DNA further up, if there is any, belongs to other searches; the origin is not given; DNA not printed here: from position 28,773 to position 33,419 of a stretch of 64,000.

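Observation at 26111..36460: Candidate novel ATP-dependent radical-type enzyme system: two tandem phytoene-desaturase-family flavoproteins, a 1448-aa double-activase/HgdB-like fusion, and a patatin lipase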

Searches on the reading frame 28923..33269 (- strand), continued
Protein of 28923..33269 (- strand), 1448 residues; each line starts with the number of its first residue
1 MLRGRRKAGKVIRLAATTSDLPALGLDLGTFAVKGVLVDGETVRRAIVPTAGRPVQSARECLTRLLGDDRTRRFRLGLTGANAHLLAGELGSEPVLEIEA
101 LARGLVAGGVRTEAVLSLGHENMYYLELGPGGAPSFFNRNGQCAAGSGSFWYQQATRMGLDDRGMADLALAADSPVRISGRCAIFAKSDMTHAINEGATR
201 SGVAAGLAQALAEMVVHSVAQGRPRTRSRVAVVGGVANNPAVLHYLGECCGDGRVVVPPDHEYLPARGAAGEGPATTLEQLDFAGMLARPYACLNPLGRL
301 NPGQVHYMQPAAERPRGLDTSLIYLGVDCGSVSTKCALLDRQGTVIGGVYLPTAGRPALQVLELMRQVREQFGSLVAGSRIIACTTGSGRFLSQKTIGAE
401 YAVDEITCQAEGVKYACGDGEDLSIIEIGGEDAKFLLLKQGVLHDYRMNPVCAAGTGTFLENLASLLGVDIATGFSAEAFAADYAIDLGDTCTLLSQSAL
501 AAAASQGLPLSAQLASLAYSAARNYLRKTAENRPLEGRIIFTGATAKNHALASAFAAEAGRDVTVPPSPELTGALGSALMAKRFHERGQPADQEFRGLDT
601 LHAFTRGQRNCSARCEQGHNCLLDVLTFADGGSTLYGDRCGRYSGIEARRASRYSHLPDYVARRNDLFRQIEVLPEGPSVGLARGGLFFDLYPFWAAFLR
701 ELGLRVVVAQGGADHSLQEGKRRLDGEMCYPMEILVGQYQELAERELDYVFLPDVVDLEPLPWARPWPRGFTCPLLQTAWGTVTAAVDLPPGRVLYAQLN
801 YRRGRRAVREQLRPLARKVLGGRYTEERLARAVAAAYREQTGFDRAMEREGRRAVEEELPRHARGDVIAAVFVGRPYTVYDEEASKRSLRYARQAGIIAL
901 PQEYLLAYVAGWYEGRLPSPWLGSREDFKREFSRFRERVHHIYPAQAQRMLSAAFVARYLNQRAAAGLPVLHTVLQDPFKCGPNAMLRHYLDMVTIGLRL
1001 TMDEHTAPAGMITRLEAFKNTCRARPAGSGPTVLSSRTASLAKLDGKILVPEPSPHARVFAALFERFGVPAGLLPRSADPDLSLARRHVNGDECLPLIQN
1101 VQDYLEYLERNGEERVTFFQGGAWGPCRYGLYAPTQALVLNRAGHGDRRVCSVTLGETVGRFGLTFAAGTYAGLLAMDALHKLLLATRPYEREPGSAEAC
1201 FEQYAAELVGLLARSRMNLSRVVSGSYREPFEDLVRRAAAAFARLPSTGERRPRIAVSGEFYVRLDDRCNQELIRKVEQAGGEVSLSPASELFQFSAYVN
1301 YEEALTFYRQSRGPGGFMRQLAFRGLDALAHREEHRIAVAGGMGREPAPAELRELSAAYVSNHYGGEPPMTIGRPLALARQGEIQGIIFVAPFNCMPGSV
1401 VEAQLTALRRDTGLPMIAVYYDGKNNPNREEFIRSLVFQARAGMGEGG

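Call 81: find_homologous_proteins(query=L089:3752-8179:+, max_evalue=1e-50)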
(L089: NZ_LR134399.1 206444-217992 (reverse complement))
Query L089:3752-8179:+ (1475 aa): 8000 proteins with E <= 1e-50 among 8000 candidates; the best 120 are listed.
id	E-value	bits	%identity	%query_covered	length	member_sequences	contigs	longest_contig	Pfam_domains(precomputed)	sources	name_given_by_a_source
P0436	0.0e+0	3330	100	100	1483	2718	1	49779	PF01869.27,PF09989.16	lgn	-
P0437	0.0e+0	2827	86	98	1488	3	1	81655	PF01869.27,PF09989.16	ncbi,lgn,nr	ncbi:2-hydroxyacyl-CoA dehydratase [Listeria floridensis]|nr:2-hydroxyacyl-CoA dehydratase [Listeria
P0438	0.0e+0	2807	84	100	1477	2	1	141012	PF01869.27,PF09989.16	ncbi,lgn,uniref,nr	ncbi:2-hydroxyacyl-CoA dehydratase [Listeria ilorinensis]|uniref:2-hydroxyacyl-CoA dehydratase n=1 T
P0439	0.0e+0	2776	82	100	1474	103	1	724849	PF01869.27,PF01548.24,PF09989.16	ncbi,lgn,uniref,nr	ncbi:2-hydroxyacyl-CoA dehydratase [Listeria booriae]|uniref:2-hydroxyacyl-CoA dehydratase n=1 Tax=L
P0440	0.0e+0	2759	83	99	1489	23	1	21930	PF01869.27,PF09989.16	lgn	-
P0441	0.0e+0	2742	83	98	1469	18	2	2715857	PF01869.27,PF09989.16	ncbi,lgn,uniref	ncbi:acyl-CoA dehydratase activase-related protein [Listeria aquatica]|uniref:acyl-CoA dehydratase a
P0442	0.0e+0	2728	81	100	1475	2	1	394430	PF01869.27,PF01548.24,PF09989.16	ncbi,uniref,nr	ncbi:2-hydroxyacyl-CoA dehydratase [Listeria rustica]|uniref:2-hydroxyacyl-CoA dehydratase n=1 Tax=L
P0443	0.0e+0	2681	80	100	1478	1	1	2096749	PF01869.27,PF09989.16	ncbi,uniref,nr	ncbi:2-hydroxyacyl-CoA dehydratase [Listeria sp. PSOL-1]|uniref:2-hydroxyacyl-CoA dehydratase n=1 Ta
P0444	0.0e+0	2224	68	95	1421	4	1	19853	PF01869.27,PF09989.16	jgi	jgi:CoA-substrate-specific enzyme activase, putative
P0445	0.0e+0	2220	68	95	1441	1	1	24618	PF01869.27,PF09989.16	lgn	-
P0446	0.0e+0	1994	61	96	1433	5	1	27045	PF01869.27,PF09989.16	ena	-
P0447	0.0e+0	1986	61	95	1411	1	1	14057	PF01869.27,PF09989.16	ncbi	-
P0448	0.0e+0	1980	61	95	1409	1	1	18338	PF01869.27,PF09989.16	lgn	-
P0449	0.0e+0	1979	61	95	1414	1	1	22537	PF01869.27,PF09989.16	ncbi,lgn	ncbi:MAG: acyl-CoA dehydratase activase-related protein [Thermoactinomyces sp.]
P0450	0.0e+0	1977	61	95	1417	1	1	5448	PF01869.27,PF09989.16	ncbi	ncbi:MAG: acyl-CoA dehydratase activase-related protein [Bacillaceae bacterium]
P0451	0.0e+0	1972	61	96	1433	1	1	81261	PF01869.27,PF09989.16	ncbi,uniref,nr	ncbi:2-hydroxyacyl-CoA dehydratase [Bacillus sp. AGMB 02131]|uniref:2-hydroxyacyl-CoA dehydratase n=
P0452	0.0e+0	1971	61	95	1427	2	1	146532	PF01869.27,PF09989.16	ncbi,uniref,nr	ncbi:2-hydroxyacyl-CoA dehydratase [Gorillibacterium massiliense]|uniref:2-hydroxyacyl-CoA dehydrata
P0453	0.0e+0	1968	60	95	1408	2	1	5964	PF01869.27,PF09989.16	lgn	-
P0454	0.0e+0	1957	60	95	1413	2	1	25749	PF01869.27,PF09989.16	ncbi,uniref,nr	ncbi:2-hydroxyacyl-CoA dehydratase [Thermoactinomyces mirandus]|uniref:2-hydroxyacyl-CoA dehydratase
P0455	0.0e+0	1955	61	95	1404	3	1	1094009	PF01869.27,PF09989.16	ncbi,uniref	ncbi:acyl-CoA dehydratase activase-related protein [Fontibacillus sp. BL9]|uniref:acyl-CoA dehydrata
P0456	0.0e+0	1953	60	96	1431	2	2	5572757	PF01869.27,PF09989.16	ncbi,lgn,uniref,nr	ncbi:2-hydroxyacyl-CoA dehydratase [Paenibacillus aceti]|uniref:2-hydroxyglutaryl-CoA dehydratase n=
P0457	0.0e+0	1953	60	95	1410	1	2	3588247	PF01869.27,PF09989.16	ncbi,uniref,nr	ncbi:2-hydroxyacyl-CoA dehydratase [Paenibacillus sp. GM2]|uniref:2-hydroxyacyl-CoA dehydratase n=1 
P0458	0.0e+0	1952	60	96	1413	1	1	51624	PF01869.27,PF09989.16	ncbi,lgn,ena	-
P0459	0.0e+0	1950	60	95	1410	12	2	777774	PF01869.27,PF09989.16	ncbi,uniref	ncbi:acyl-CoA dehydratase activase-related protein [Paenibacillus motobuensis]|uniref:2-hydroxyacyl-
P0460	0.0e+0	1950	61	96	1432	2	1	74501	PF01869.27,PF09989.16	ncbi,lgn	ncbi:MAG: acyl-CoA dehydratase activase-related protein [Bacillus sp. (in: firmicutes)]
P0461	0.0e+0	1948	60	95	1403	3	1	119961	PF01869.27,PF09989.16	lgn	-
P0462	0.0e+0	1948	60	96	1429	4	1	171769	PF01869.27,PF09989.16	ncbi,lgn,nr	ncbi:CoA-substrate-specific enzyme activase, putative [Paenibacillus sp. NFR01]|nr:CoA-substrate-spe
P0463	0.0e+0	1940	61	95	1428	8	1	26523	PF01869.27,PF09989.16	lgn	-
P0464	0.0e+0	1935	60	95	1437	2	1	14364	PF01869.27,PF09989.16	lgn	-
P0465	0.0e+0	1932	60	95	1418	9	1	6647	PF01869.27,PF09989.16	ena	-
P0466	0.0e+0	1928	59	95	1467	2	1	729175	PF01869.27,PF09989.16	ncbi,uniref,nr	ncbi:2-hydroxyacyl-CoA dehydratase [Gorillibacterium timonense]|uniref:2-hydroxyacyl-CoA dehydratase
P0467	0.0e+0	1928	59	96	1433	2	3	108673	PF01869.27,PF01548.24,PF09989.16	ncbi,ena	-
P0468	0.0e+0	1927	58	97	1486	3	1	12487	PF01869.27,PF09989.16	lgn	-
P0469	0.0e+0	1926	59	96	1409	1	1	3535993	PF01869.27,PF09989.16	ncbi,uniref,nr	ncbi:2-hydroxyacyl-CoA dehydratase [Bacillus massiliigorillae]|uniref:2-hydroxyacyl-CoA dehydratase 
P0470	0.0e+0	1926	60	97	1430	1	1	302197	PF01869.27,PF09989.16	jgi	-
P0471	0.0e+0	1925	59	97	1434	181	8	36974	PF01869.27,PF09989.16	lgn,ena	-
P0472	0.0e+0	1922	60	95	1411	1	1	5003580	PF01869.27,PF09989.16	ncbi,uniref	ncbi:acyl-CoA dehydratase activase-related protein [Paenibacillus sp. BR2-3]|uniref:acyl-CoA dehydra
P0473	0.0e+0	1921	60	95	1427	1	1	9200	PF01869.27,PF09989.16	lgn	-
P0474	0.0e+0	1921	60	95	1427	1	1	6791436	PF01869.27,PF09989.16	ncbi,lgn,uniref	ncbi:acyl-CoA dehydratase activase-related protein [Paenibacillus sp. FSL H8-0315]|uniref:acyl-CoA d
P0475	0.0e+0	1921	60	95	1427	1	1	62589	PF01869.27,PF09989.16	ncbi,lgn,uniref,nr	ncbi:2-hydroxyacyl-CoA dehydratase [Paenibacillus odorifer]|uniref:2-hydroxyacyl-CoA dehydratase n=1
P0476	0.0e+0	1921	59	95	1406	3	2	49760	PF01869.27,PF09989.16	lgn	-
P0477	0.0e+0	1921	59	96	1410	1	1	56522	PF01869.27,PF09989.16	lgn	-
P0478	0.0e+0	1920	60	95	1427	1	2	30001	PF01869.27,PF09989.16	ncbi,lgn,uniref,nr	ncbi:acyl-CoA dehydratase activase-related protein [Paenibacillus odorifer]|uniref:acyl-CoA dehydrat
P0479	0.0e+0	1919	60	95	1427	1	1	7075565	PF01869.27,PF09989.16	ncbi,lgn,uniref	ncbi:acyl-CoA dehydratase activase-related protein [Paenibacillus sp. FSL L8-0696]|uniref:acyl-CoA d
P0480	0.0e+0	1919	60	95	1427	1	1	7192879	PF01869.27,PF09989.16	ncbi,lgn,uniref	ncbi:acyl-CoA dehydratase activase-related protein [Paenibacillus sp. FSL R7-0048]|uniref:acyl-CoA d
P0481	0.0e+0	1919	60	95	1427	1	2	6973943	PF01869.27,PF09989.16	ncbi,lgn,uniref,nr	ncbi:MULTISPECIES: 2-hydroxyacyl-CoA dehydratase [Paenibacillus]|uniref:2-hydroxyacyl-CoA dehydratas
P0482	0.0e+0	1919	60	95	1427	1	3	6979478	PF01869.27,PF09989.16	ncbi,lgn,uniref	ncbi:acyl-CoA dehydratase activase-related protein [Paenibacillus sp. FSL F4-0122]|uniref:acyl-CoA d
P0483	0.0e+0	1919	60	95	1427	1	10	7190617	PF01869.27,PF09989.16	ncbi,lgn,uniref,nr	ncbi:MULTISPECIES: 2-hydroxyacyl-CoA dehydratase [Paenibacillus]|uniref:2-hydroxyacyl-CoA dehydratas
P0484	0.0e+0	1919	60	95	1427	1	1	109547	PF01869.27,PF09989.16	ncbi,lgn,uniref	ncbi:acyl-CoA dehydratase activase-related protein [Paenibacillus sp. FSL L8-0499]|uniref:acyl-CoA d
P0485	0.0e+0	1919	60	95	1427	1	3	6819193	PF01869.27,PF09989.16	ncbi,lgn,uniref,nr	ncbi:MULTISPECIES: 2-hydroxyacyl-CoA dehydratase [Paenibacillus]|uniref:2-hydroxyacyl-CoA dehydratas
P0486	0.0e+0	1918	60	95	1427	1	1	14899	PF01869.27,PF09989.16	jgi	jgi:predicted CoA-substrate-specific enzyme activase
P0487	0.0e+0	1918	59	96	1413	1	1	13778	PF01869.27,PF09989.16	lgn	-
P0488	0.0e+0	1918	60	95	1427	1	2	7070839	PF01869.27,PF09989.16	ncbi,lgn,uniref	ncbi:acyl-CoA dehydratase activase-related protein [Paenibacillus sp. FSL H3-0286]|uniref:acyl-CoA d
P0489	0.0e+0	1918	60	95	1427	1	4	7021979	PF01869.27,PF09989.16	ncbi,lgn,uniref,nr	ncbi:acyl-CoA dehydratase activase-related protein [Paenibacillus sp. FSL E2-0274]|uniref:2-hydroxya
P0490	0.0e+0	1918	60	95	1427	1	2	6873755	PF01869.27,PF09989.16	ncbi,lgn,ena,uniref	ncbi:acyl-CoA dehydratase activase-related protein [Paenibacillus sp. FSL H3-0329]|uniref:acyl-CoA d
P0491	0.0e+0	1918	60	95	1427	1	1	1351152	PF01869.27,PF09989.16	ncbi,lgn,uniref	ncbi:acyl-CoA dehydratase activase-related protein [Paenibacillus sp. FSL H7-0918]|uniref:acyl-CoA d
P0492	0.0e+0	1918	60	95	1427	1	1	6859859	PF01869.27,PF09989.16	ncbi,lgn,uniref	ncbi:acyl-CoA dehydratase activase-related protein [Paenibacillus sp. FSL R7-0163]|uniref:acyl-CoA d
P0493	0.0e+0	1918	60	95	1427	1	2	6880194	PF01869.27,PF09989.16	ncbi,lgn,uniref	ncbi:acyl-CoA dehydratase activase-related protein [Paenibacillus sp. FSL R5-0876]|uniref:acyl-CoA d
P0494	0.0e+0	1918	58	95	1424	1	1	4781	PF01869.27,PF09989.16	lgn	-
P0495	0.0e+0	1917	60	95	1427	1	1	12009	PF01869.27,PF09989.16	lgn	-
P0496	0.0e+0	1917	60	95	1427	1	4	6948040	PF01869.27,PF09989.16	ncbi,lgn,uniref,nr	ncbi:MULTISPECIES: 2-hydroxyacyl-CoA dehydratase [Paenibacillus]|uniref:2-hydroxyacyl-CoA dehydratas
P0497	0.0e+0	1917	60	95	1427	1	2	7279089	PF01869.27,PF09989.16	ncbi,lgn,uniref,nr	ncbi:acyl-CoA dehydratase activase-related protein [Paenibacillus sp. FSL R10-2796]|uniref:2-hydroxy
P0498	0.0e+0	1917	60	95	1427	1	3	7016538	PF01869.27,PF09989.16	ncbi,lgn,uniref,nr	ncbi:acyl-CoA dehydratase activase-related protein [Paenibacillus sp. FSL L8-0323]|uniref:2-hydroxya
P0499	0.0e+0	1917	60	95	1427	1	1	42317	PF01869.27,PF09989.16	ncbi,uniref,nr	ncbi:2-hydroxyacyl-CoA dehydratase [Paenibacillus odorifer]|uniref:2-hydroxyacyl-CoA dehydratase n=1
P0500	0.0e+0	1917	60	95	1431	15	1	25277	PF01869.27,PF09989.16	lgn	-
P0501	0.0e+0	1917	60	95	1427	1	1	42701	PF01869.27,PF09989.16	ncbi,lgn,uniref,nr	ncbi:2-hydroxyacyl-CoA dehydratase [Paenibacillus odorifer]|uniref:2-hydroxyacyl-CoA dehydratase n=1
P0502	0.0e+0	1917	60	95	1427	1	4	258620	PF01869.27,PF09989.16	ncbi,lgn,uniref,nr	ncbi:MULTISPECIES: 2-hydroxyacyl-CoA dehydratase [Paenibacillus]|uniref:2-hydroxyacyl-CoA dehydratas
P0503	0.0e+0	1917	60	95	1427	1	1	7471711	PF01869.27,PF09989.16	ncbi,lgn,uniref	ncbi:acyl-CoA dehydratase activase-related protein [Paenibacillus sp. FSL L8-0506]|uniref:acyl-CoA d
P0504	0.0e+0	1917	60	95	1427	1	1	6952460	PF01869.27,PF09989.16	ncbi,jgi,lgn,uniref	ncbi:acyl-CoA dehydratase activase-related protein [Paenibacillus sp. FSL H7-0323]|jgi:predicted CoA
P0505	0.0e+0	1916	60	95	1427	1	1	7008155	PF01869.27,PF09989.16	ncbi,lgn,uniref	ncbi:acyl-CoA dehydratase activase-related protein [Paenibacillus sp. FSL R7-0189]|uniref:acyl-CoA d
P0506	0.0e+0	1916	60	95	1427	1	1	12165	PF01869.27,PF09989.16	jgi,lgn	-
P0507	0.0e+0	1916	59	96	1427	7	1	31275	PF01869.27,PF09989.16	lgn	-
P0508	0.0e+0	1916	60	95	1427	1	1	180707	PF01869.27,PF09989.16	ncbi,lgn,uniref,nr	ncbi:2-hydroxyacyl-CoA dehydratase [Paenibacillus odorifer]|uniref:2-hydroxyacyl-CoA dehydratase n=1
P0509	0.0e+0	1916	60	95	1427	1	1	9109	PF01869.27,PF09989.16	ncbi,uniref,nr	ncbi:2-hydroxyacyl-CoA dehydratase [Paenibacillus odorifer]|uniref:2-hydroxyacyl-CoA dehydratase n=1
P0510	0.0e+0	1916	60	95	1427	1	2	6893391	PF01869.27,PF09989.16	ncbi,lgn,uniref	ncbi:acyl-CoA dehydratase activase-related protein [Paenibacillus sp. FSL H7-0943]|uniref:acyl-CoA d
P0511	0.0e+0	1916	60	95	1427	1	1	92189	PF01869.27,PF09989.16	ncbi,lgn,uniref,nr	ncbi:2-hydroxyacyl-CoA dehydratase [Paenibacillus odorifer]|uniref:2-hydroxyacyl-CoA dehydratase n=1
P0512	0.0e+0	1916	60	95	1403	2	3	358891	PF01869.27,PF09989.16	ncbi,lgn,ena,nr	ncbi:2-hydroxyglutaryl-CoA dehydratase [Paenibacillus timonensis]|nr:2-hydroxyacyl-CoA dehydratase [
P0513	0.0e+0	1915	60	95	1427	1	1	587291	PF01869.27,PF09989.16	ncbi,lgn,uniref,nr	ncbi:2-hydroxyacyl-CoA dehydratase [Paenibacillus odorifer]|uniref:2-hydroxyacyl-CoA dehydratase n=1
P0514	0.0e+0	1915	60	95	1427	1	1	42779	PF01869.27,PF09989.16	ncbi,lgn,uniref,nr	ncbi:2-hydroxyacyl-CoA dehydratase [Paenibacillus odorifer]|uniref:2-hydroxyacyl-CoA dehydratase n=1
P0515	0.0e+0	1915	60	95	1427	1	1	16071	PF01869.27,PF09989.16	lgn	-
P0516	0.0e+0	1915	60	95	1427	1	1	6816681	PF01869.27,PF09989.16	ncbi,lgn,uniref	ncbi:acyl-CoA dehydratase activase-related protein [Paenibacillus sp. FSL L8-0493]|uniref:acyl-CoA d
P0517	0.0e+0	1915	60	95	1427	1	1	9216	PF01869.27,PF09989.16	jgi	-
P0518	0.0e+0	1915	60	95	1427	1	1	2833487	PF01869.27,PF09989.16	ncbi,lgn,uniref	ncbi:acyl-CoA dehydratase activase-related protein [Paenibacillus sp. FSL R5-0887]|uniref:acyl-CoA d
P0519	0.0e+0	1914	60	95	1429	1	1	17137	PF01869.27,PF09989.16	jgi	jgi:predicted CoA-substrate-specific enzyme activase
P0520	0.0e+0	1914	60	95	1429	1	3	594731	PF01869.27,PF09989.16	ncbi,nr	ncbi:putative CoA-substrate-specific enzyme activase [Paenibacillus sp. PastH-3]|nr:putative CoA-sub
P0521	0.0e+0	1914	60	95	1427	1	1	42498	PF01869.27,PF09989.16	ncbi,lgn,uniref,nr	ncbi:2-hydroxyacyl-CoA dehydratase [Paenibacillus odorifer]|uniref:2-hydroxyacyl-CoA dehydratase n=1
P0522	0.0e+0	1914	60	95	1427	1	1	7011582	PF01869.27,PF09989.16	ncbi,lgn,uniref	ncbi:acyl-CoA dehydratase activase-related protein [Paenibacillus sp. FSL E2-0190]|uniref:acyl-CoA d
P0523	0.0e+0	1914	60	95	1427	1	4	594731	PF01869.27,PF09989.16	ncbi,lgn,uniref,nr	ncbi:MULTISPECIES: 2-hydroxyacyl-CoA dehydratase [Paenibacillus]|uniref:2-hydroxyacyl-CoA dehydratas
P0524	0.0e+0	1914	60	95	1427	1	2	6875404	PF01869.27,PF09989.16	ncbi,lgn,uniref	ncbi:acyl-CoA dehydratase activase-related protein [Paenibacillus sp. FSL H8-0260]|uniref:acyl-CoA d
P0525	0.0e+0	1913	60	95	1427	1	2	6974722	PF01869.27,PF09989.16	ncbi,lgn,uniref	ncbi:acyl-CoA dehydratase activase-related protein [Paenibacillus sp. FSL P2-0121]|uniref:acyl-CoA d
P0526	0.0e+0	1912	60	95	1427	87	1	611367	PF01869.27,PF09989.16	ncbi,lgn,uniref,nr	ncbi:2-hydroxyacyl-CoA dehydratase [Paenibacillus odorifer]|uniref:2-hydroxyglutaryl-CoA dehydratase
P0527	0.0e+0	1912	60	95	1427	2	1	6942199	PF01869.27,PF09989.16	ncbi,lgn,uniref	ncbi:acyl-CoA dehydratase activase-related protein [Paenibacillus sp. FSL R10-2791]|uniref:acyl-CoA 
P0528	0.0e+0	1911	60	95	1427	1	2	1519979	PF01869.27,PF09989.16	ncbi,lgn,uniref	ncbi:acyl-CoA dehydratase activase-related protein [Paenibacillus sp. FSL H3-0310]|uniref:acyl-CoA d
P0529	0.0e+0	1911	60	95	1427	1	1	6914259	PF01869.27,PF09989.16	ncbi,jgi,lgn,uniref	ncbi:acyl-CoA dehydratase activase-related protein [Paenibacillus sp. FSL H7-0690]|jgi:predicted CoA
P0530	0.0e+0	1911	60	95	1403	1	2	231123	PF01869.27,PF09989.16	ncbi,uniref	ncbi:acyl-CoA dehydratase activase-related protein [Paenibacillus rhizolycopersici]|uniref:acyl-CoA 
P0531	0.0e+0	1910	60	95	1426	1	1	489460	PF01869.27,PF09989.16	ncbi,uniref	ncbi:acyl-CoA dehydratase activase-related protein [Paenibacillus sp. sgz500958]|uniref:acyl-CoA deh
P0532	0.0e+0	1910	60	95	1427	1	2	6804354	PF01869.27,PF09989.16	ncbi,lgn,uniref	ncbi:acyl-CoA dehydratase activase-related protein [Paenibacillus sp. FSL H8-0282]|uniref:acyl-CoA d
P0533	0.0e+0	1909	59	96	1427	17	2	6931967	PF01869.27,PF09989.16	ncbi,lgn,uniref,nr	ncbi:2-hydroxyacyl-CoA dehydratase [Paenibacillus sp. FSL R7-0331]|uniref:2-hydroxyacyl-CoA dehydrat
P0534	0.0e+0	1909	59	95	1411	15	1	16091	PF01869.27,PF09989.16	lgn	-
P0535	0.0e+0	1908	60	95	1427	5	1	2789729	PF01869.27,PF09989.16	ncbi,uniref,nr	ncbi:2-hydroxyacyl-CoA dehydratase [Paenibacillus wynnii]|uniref:2-hydroxyacyl-CoA dehydratase n=1 T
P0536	0.0e+0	1908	58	97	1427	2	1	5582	PF01869.27,PF09989.16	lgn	-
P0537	0.0e+0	1907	60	95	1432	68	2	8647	PF01869.27,PF09989.16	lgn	-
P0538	0.0e+0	1905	60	95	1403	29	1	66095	PF01869.27,PF09989.16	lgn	-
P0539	0.0e+0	1905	60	95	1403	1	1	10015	PF01869.27,PF09989.16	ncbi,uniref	ncbi:acyl-CoA dehydratase activase-related protein [Paenibacillus macerans]|uniref:acyl-CoA dehydrat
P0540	0.0e+0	1905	60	95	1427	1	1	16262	PF01869.27,PF09989.16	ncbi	-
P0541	0.0e+0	1903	59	95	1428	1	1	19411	PF01869.27,PF09989.16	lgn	-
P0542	0.0e+0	1900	58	96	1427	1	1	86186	PF01869.27,PF09989.16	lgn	-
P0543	0.0e+0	1900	59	95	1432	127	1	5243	PF01869.27,PF09989.16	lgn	-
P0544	0.0e+0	1898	59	95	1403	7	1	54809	PF01869.27,PF09989.16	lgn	-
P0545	0.0e+0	1898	59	95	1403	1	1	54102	PF01869.27,PF09989.16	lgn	-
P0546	0.0e+0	1896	60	95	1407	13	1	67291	PF01869.27,PF09989.16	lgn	-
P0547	0.0e+0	1896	60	95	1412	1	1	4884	PF01869.27,PF09989.16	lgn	-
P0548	0.0e+0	1895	59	95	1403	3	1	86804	PF01869.27,PF09989.16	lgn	-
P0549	0.0e+0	1894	59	95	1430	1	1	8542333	PF01869.27,PF09989.16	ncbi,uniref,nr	ncbi:2-hydroxyacyl-CoA dehydratase [Paenibacillus donghaensis]|uniref:2-hydroxyglutaryl-CoA dehydrat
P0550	0.0e+0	1894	59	95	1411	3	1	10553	PF01869.27,PF09989.16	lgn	-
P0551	0.0e+0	1883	60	95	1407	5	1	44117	PF01869.27,PF09989.16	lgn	-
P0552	0.0e+0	1882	58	95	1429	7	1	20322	PF01869.27,PF09989.16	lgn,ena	-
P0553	0.0e+0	1882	59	95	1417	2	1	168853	PF01869.27,PF09989.16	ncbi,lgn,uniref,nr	ncbi:2-hydroxyacyl-CoA dehydratase [Paenibacillus spiritus]|uniref:2-hydroxyacyl-CoA dehydratase n=1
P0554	0.0e+0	1880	58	96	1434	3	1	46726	PF01869.27,PF09989.16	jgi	jgi:predicted CoA-substrate-specific enzyme activase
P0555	0.0e+0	1878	58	96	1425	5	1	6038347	PF01869.27,PF09989.16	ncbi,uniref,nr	ncbi:2-hydroxyacyl-CoA dehydratase [Paenibacillus durus]|uniref:2-hydroxyacyl-CoA dehydratase n=1 Ta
